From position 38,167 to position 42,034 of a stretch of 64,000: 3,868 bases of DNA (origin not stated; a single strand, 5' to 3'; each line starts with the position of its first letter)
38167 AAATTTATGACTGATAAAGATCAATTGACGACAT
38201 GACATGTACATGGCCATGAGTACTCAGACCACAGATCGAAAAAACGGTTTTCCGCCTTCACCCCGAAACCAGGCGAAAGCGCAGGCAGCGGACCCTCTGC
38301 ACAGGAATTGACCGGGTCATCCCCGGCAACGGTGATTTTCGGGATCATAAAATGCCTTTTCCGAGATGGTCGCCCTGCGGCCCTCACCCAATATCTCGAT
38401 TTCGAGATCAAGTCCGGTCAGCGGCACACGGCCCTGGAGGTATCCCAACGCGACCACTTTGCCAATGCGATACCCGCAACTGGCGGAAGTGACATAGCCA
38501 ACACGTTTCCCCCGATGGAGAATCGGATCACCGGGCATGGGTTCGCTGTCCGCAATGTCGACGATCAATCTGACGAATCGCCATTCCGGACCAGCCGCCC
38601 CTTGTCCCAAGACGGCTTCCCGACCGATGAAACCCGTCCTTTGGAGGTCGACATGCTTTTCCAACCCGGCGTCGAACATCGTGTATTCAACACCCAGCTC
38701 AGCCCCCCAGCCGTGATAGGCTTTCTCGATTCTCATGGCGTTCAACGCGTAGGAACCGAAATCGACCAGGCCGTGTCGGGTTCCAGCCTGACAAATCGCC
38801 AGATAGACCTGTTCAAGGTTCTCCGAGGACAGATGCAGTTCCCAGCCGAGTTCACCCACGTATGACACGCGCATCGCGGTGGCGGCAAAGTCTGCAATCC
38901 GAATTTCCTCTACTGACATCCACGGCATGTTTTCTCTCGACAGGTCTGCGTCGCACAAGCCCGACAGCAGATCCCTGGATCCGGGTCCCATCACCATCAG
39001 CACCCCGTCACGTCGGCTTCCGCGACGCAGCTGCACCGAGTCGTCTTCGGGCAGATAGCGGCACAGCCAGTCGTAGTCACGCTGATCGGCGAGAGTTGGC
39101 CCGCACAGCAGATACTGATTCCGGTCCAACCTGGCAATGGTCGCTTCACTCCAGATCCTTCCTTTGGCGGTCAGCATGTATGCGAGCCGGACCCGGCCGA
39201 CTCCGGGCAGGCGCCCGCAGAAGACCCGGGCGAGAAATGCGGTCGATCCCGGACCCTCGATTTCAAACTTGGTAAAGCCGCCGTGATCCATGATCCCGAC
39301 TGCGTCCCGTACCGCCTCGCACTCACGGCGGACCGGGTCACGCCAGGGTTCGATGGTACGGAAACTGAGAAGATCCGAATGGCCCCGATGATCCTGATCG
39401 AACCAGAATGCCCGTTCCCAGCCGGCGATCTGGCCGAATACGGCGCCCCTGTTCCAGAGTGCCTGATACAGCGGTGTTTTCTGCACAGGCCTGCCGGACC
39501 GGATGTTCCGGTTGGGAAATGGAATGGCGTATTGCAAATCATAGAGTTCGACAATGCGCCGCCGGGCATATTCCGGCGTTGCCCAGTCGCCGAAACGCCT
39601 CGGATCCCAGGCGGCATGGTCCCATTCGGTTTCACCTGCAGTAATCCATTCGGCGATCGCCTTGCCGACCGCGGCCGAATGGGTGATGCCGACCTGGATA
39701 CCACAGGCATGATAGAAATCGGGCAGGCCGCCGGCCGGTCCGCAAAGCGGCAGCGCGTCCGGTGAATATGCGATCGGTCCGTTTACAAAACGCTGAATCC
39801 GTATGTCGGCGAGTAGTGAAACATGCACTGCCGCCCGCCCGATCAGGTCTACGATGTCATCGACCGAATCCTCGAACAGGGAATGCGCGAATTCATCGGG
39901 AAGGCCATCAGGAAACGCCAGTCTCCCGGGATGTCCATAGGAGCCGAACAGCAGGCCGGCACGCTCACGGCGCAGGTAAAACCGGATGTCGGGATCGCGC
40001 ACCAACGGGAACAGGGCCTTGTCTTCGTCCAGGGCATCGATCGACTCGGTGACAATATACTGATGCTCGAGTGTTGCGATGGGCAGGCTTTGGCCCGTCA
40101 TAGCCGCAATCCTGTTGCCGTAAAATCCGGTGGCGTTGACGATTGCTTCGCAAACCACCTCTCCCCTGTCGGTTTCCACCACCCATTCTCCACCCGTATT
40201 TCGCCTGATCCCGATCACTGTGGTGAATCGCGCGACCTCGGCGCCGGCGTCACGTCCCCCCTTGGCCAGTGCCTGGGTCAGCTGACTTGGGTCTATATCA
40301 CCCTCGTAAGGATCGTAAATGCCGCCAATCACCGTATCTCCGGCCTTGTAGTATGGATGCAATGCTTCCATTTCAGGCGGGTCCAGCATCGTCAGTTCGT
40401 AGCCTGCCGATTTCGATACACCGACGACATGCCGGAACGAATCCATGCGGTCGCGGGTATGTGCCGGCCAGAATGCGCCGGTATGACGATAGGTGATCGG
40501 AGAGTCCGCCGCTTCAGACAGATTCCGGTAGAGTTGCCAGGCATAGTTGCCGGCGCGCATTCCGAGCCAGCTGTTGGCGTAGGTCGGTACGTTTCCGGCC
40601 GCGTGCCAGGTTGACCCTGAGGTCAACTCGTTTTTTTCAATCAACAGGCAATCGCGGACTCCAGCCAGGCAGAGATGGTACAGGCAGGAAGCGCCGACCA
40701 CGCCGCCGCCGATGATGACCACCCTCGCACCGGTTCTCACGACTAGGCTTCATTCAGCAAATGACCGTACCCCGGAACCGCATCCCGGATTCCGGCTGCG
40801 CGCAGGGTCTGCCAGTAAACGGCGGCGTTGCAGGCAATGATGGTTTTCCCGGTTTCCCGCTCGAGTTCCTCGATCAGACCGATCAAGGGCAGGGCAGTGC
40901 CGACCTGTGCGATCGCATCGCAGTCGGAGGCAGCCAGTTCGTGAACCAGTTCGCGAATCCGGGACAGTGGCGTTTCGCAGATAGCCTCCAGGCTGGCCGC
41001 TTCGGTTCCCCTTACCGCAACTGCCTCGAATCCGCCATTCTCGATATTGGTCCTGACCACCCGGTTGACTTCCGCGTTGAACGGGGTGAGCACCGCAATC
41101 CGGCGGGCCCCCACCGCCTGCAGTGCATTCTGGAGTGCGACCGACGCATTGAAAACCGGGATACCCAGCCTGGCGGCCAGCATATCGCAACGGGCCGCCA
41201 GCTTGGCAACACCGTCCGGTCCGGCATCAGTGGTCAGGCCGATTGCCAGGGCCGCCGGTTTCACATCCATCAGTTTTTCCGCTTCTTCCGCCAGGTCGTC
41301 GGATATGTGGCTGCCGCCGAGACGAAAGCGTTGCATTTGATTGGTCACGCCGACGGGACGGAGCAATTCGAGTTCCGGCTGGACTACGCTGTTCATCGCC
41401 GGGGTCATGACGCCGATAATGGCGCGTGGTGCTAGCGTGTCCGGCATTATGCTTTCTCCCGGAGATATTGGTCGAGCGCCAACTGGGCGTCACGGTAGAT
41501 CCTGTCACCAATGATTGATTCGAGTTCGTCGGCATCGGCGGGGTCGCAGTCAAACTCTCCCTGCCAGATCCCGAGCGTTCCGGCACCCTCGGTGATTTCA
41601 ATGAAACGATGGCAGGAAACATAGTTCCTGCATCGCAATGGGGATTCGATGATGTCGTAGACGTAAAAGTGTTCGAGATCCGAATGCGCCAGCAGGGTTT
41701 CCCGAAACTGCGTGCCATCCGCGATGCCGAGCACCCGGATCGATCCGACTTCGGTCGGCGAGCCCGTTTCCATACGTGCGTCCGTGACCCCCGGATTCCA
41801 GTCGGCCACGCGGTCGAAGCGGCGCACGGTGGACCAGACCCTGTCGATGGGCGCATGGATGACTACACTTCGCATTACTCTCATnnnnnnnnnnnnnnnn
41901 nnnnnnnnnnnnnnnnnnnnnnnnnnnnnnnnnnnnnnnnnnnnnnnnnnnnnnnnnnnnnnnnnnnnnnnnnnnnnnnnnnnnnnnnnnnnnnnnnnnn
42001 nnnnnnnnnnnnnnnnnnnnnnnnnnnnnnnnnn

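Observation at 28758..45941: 16-kb translationally coupled supercluster pairing non-Pyl MttB methyltransferases with GcvT-fold dehydrogenases and aminotransferases, with no corrinoid protein in view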

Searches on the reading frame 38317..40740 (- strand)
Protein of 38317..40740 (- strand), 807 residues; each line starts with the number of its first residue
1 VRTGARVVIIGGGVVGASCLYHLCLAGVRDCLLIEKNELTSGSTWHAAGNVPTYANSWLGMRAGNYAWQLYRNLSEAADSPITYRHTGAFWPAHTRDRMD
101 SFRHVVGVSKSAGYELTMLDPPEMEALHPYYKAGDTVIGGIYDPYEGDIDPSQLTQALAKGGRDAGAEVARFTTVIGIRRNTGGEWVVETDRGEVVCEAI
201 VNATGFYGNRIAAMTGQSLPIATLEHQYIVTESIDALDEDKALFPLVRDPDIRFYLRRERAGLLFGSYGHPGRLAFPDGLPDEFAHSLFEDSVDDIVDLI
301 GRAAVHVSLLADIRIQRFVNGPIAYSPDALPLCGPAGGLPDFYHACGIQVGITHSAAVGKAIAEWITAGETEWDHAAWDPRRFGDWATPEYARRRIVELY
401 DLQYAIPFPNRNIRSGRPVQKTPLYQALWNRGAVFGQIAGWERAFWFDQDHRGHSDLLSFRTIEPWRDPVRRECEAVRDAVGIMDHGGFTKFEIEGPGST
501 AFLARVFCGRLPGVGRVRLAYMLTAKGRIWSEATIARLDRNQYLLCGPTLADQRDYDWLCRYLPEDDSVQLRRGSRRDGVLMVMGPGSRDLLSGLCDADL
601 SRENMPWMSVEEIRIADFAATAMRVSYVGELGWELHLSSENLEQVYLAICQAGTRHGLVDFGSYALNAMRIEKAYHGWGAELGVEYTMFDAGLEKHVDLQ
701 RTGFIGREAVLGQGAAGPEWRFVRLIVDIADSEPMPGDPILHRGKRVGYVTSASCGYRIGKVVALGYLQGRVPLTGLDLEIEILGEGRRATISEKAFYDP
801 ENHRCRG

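Call 3: search_protein_families(library=pfam, proteins=[window:38317-40740:-])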
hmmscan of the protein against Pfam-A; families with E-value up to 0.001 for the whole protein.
window:38317-40740:- (807 aa): 6 families
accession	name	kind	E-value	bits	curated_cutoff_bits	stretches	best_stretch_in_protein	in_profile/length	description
PF01266.30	DAO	-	6.3e-60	204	27.9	1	6-365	1-353/353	FAD dependent oxidoreductase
PF01571.26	GCV_T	-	8.8e-59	199.3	25.6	1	424-694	1-253/255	Aminomethyltransferase folate-binding domain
PF08669.17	GCV_T_C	-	4.8e-15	55.7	25.9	1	721-799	2-80/80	Glycine cleavage T-protein C-terminal barrel domain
PF16350.10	FAO_M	-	8.3e-13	48.8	27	1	369-420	2-54/56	FAD dependent oxidoreductase central domain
PF13738.12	Pyr_redox_3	-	1.9e-05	24.5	30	0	168-210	97-138/305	Pyridine nucleotide-disulphide oxidoreductase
PF13450.12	NAD_binding_8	-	0.00013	22.6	21.9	1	9-74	1-68/68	NAD(P)-binding Rossmann-like domain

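Call 4: search_protein_families(library=ncbifam, proteins=[window:38317-40740:-])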
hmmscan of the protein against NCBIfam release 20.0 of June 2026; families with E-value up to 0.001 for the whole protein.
window:38317-40740:- (807 aa): 25 families
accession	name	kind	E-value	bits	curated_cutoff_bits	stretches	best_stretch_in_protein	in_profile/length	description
TIGR01372.1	soxA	subfamily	2.7e-53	181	1164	1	417-806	605-995/996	sarcosine oxidase subunit alpha family protein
NF053776.1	TmaoDeMthMsil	equivalog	1.7e-37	129.3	1100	1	473-806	421-762/763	trimethylamine N-oxide demethylase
NF001567.0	PRK00389.1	subfamily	2.1e-37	128.9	300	1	472-801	36-356/359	glycine cleavage system aminomethyltransferase GcvT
TIGR00528.1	gcvT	equivalog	1.4e-27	96.5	235.85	1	471-798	33-360/362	glycine cleavage system aminomethyltransferase GcvT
TIGR02352.1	thiamin_ThiO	equivalog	4.1e-23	82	250.8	1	7-214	1-213/351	glycine oxidase ThiO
NF010093.0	PRK13579.1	equivalog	9.3e-22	77.3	459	1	418-801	8-367/371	glycine cleavage system aminomethyltransferase GcvT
TIGR01373.1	soxB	subfamily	7.1e-17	61.3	529.45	1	7-383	33-399/407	sarcosine oxidase subunit beta family protein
TIGR03364.1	HpnW_proposed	hypoth_equivalog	9.2e-13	48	285.1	1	6-205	2-194/365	TIGR03364 family FAD-dependent oxidoreductase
TIGR03377.1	glycerol3P_GlpA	equivalog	1.1e-12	47.3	552.8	1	7-221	2-217/530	anaerobic glycerol-3-phosphate dehydrogenase subunit GlpA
NF001933.0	PRK00711.1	subfamily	1.2e-12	47.6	383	1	62-225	110-274/429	D-amino acid dehydrogenase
NF008425.0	PRK11259.1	equivalog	3.7e-12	45.9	257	1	6-213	6-210/377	N-methyl-L-tryptophan oxidase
NF050086.1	pipecolate_AmaA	exception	6.3e-11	41.6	600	1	5-209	26-238/425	L-pipecolate oxidase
NF008313.0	PRK11101.1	equivalog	9.7e-11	40.9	425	1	5-215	9-220/548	anaerobic glycerol-3-phosphate dehydrogenase subunit A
NF008726.1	PRK11728.1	equivalog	1.2e-10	40.9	299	1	6-219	2-213/389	L-2-hydroxyglutarate oxidase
NF009133.0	PRK12486.1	equivalog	4.2e-10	39.1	410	1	470-796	44-367/369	dimethylsulfoniopropionate demethylase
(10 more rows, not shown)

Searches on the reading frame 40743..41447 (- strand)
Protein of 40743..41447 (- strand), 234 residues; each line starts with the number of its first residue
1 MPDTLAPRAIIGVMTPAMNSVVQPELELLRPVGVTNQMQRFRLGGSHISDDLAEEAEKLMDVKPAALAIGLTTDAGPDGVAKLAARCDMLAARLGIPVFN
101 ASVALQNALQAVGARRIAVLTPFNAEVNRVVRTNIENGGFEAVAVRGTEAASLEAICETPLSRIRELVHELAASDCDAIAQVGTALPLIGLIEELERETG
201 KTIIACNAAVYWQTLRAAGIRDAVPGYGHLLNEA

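Call 3: search_protein_families(library=pfam, proteins=[window:40743-41447:-])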
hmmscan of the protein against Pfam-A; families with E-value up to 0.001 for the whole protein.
window:40743-41447:- (234 aa): 1 family
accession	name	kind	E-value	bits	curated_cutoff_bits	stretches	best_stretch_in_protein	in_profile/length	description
PF17645.6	Amdase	-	2.5e-19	70.3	25.9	1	88-231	83-228/228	Arylmalonate decarboxylase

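Call 4: search_protein_families(library=ncbifam, proteins=[window:40743-41447:-])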
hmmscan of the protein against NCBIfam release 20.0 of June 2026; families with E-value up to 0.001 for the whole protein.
window:40743-41447:- (234 aa): 2 families
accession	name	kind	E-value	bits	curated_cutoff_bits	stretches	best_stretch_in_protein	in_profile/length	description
TIGR02990.1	ectoine_eutA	equivalog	1.3e-19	70.6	318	1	88-231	94-237/239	ectoine utilization protein EutA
NF052327.1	arylmal_decarb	equivalog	8.8e-17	61.5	225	1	47-231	44-230/231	arylmalonate decarboxylase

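Call 42: search_solved_structures(query=window:40743-41447:-, show_alignments=2)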
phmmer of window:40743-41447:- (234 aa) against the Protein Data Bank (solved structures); distinct sequences matched with E-value up to 0.001: 11.
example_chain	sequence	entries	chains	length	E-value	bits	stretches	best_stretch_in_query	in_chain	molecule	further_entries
3ixl_A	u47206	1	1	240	4.7e-12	49.4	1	48-233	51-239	Arylmalonate decarboxylase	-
3ixm_A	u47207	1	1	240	9.4e-12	48.5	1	48-233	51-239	Arylmalonate decarboxylase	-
3dtv_A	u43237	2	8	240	1.6e-11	47.7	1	49-233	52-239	Arylmalonate decarboxylase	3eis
3dg9_A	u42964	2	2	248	1.7e-11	47.6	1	49-233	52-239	Arylmalonate decarboxylase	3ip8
2vlb_A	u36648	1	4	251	1.8e-11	47.5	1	49-233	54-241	ARYLMALONATE DECARBOXYLASE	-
4fq5_B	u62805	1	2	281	2.4e-11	47.1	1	95-232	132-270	Maleate cis-trans isomerase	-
4fq7_A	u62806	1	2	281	4.8e-11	46.1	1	95-232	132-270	Maleate cis-trans isomerase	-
2xed_A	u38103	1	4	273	9.2e-09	38.7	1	98-232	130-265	PUTATIVE MALEATE ISOMERASE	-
2xec_A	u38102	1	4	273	1.6e-08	37.9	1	98-232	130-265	PUTATIVE MALEATE ISOMERASE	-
4ix1_A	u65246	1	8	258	1.3e-07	34.9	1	91-232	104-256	hypothetical protein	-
2dgd_A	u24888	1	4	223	2.9e-05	27.3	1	8-227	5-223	223aa long hypothetical arylmalonate decarboxylase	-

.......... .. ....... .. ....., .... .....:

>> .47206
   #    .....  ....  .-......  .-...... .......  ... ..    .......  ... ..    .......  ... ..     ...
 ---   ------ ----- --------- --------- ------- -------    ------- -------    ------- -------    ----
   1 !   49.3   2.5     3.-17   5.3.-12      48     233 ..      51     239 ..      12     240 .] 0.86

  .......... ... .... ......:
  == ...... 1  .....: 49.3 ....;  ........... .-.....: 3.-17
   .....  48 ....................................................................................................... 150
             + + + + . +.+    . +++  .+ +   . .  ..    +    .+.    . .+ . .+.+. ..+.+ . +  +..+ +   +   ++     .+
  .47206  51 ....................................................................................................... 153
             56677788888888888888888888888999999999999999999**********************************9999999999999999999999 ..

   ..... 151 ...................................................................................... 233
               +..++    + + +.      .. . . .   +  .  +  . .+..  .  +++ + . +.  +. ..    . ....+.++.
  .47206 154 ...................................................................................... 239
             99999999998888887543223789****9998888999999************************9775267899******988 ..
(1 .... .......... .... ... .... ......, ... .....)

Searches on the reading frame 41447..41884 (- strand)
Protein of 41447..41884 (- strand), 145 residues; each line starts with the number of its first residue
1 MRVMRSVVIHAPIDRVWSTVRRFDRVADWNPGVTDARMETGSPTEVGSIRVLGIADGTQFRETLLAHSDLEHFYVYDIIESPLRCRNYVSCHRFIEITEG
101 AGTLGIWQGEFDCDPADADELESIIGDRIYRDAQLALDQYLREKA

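Call 3: search_protein_families(library=pfam, proteins=[window:41447-41884:-])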
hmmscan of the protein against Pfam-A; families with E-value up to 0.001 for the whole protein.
window:41447-41884:- (145 aa): 2 families
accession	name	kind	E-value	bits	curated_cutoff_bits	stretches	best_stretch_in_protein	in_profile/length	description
PF10604.15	Polyketide_cyc2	-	5.3e-19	69.4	27.4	1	3-126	4-127/142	Polyketide cyclase / dehydrase and lipid transport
PF03364.25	Polyketide_cyc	-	0.00054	20.6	23.4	1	9-46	1-37/126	Polyketide cyclase / dehydrase and lipid transport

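Call 4: search_protein_families(library=ncbifam, proteins=[window:41447-41884:-])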
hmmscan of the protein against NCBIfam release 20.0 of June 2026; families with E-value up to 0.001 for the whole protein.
window:41447-41884:- (145 aa): 0 families

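Call 72: search_solved_structures(query=window:41447-41884:-, max_evalue=0.01)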
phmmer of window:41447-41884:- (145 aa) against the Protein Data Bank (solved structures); distinct sequences matched with E-value up to 0.01: 45.
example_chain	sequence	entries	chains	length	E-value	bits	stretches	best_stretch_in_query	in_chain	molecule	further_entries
2le1_A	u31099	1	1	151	1.1e-13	54.9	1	3-136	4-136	Uncharacterized protein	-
3cnw_A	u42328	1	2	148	1.2e-11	48.4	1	7-140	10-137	Protein XoxI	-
3f08_A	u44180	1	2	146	1.7e-11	47.9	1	6-138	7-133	uncharacterized protein Q6HG14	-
3p51_A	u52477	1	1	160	1.6e-09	41.4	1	2-124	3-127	Uncharacterized protein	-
9gnl_A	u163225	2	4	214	2e-07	34.7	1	8-120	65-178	Abscisic acid receptor PYR1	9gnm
6nwc_A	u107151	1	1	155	3.1e-07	34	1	9-110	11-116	Abscisic acid receptor PYL10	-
6nwb_A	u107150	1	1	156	3.1e-07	34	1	9-110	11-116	Abscisic acid receptor PYL10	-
7mlc_A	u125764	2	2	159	3.3e-07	33.9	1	9-110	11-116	Abscisic acid receptor PYL10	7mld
3rt0_C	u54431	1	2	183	4.5e-07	33.5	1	9-112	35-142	Abscisic acid receptor PYL10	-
7tmu_A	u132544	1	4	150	4.6e-07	33.5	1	6-119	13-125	SRPBCC family protein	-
3rt2_A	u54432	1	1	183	4.8e-07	33.4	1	9-109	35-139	Abscisic acid receptor PYL10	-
3r6p_A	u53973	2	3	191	5.3e-07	33.3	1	9-109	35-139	Abscisic acid receptor PYL10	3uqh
3w9r_A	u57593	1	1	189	5.6e-07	33.2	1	9-107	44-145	Abscisic acid receptor PYL9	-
3oqu_A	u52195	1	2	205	6.9e-07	32.9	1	9-107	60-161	Abscisic acid receptor PYL9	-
5gwo_C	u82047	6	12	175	3.5e-06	30.6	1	9-106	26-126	ABA receptor RCAR3 | Abscisic acid receptor PYL3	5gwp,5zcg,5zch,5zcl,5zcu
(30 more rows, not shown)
